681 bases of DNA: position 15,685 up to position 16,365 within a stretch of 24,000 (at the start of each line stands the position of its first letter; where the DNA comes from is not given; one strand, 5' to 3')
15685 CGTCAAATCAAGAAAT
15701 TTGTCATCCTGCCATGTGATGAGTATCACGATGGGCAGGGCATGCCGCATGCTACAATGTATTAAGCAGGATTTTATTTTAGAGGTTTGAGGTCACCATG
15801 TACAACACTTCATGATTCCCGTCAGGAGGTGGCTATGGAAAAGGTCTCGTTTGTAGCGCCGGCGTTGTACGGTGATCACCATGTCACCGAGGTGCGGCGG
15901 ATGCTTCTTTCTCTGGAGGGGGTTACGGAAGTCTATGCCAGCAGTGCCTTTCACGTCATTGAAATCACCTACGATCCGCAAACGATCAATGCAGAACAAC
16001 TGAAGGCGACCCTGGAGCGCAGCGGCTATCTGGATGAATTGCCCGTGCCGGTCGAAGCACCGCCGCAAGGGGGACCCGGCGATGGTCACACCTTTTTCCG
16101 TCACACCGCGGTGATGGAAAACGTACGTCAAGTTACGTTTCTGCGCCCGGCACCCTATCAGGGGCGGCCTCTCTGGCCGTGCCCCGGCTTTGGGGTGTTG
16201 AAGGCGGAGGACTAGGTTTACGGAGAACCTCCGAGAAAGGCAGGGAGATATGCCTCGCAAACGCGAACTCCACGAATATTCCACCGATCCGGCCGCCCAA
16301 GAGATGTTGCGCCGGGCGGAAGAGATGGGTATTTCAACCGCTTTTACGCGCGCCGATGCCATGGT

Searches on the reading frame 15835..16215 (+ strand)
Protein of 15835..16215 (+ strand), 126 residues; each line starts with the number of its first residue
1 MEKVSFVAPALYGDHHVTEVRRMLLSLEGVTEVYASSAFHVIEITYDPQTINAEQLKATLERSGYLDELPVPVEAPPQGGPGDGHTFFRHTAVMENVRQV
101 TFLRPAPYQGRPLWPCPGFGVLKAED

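Call 3: search_protein_families(library=pfam, proteins=[window:15835-16215:+])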
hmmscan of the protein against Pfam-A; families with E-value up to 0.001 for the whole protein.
window:15835-16215:+ (126 aa): 1 family
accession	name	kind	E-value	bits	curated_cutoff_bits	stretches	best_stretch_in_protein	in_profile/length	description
PF00403.32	HMA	-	0.00039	21.2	24.8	1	17-65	13-61/62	Heavy-metal-associated domain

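Call 50: search_protein_families(library=ncbifam, proteins=[window:15835-16215:+], max_evalue=0.01)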
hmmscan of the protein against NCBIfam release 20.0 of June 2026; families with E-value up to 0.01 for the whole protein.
window:15835-16215:+ (126 aa): 2 families
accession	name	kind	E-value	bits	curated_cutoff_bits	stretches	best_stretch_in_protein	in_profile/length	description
NF033795.1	chaper_CopZ_Bs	exception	1.1e-05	25.5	91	1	14-65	12-63/66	copper chaperone CopZ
NF041115.1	UxxU_metal_bind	equivalog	0.00079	19.5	95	1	19-65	21-67/74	metal-binding (seleno)protein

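Call 66: find_homologous_proteins(query=window:15835-16215:+, max_evalue=1e-20)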
Query window:15835-16215:+ (126 aa): 489 proteins with E <= 1e-20 among 502 candidates; the best 120 are listed.
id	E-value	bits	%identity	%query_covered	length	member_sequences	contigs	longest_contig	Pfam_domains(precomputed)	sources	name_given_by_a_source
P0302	2.6e-78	278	98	100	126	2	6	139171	-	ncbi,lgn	-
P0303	2.9e-71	255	90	100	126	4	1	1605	-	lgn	-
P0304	2.5e-62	226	79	99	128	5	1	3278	-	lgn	-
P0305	1.3e-61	224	78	100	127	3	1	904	-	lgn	-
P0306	1.4e-59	218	76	100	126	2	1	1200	-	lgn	-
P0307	2.0e-57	211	74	100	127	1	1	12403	PF00403.33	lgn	-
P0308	5.1e-45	170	62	100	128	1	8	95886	-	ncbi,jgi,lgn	jgi:hypothetical protein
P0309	1.8e-43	165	60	100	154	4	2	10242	-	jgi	-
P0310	1.7e-42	162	60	99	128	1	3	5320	-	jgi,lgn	jgi:copper chaperone CopZ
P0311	1.8e-42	162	60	100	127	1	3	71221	PF00403.33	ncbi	-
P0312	3.4e-41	158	60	100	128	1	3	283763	-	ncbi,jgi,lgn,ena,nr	ncbi:MAG: heavy-metal-associated domain-containing protein [Chloroflexi bacterium]|nr:heavy-metal-as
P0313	5.1e-41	158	60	100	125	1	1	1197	-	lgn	-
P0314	1.4e-40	156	58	98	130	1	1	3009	-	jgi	-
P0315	3.3e-40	155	57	100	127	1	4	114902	-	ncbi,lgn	ncbi:MAG: hypothetical protein AB1509_03645 [Chloroflexota bacterium]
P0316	4.8e-40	154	59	100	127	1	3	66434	PF00403.33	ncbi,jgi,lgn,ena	-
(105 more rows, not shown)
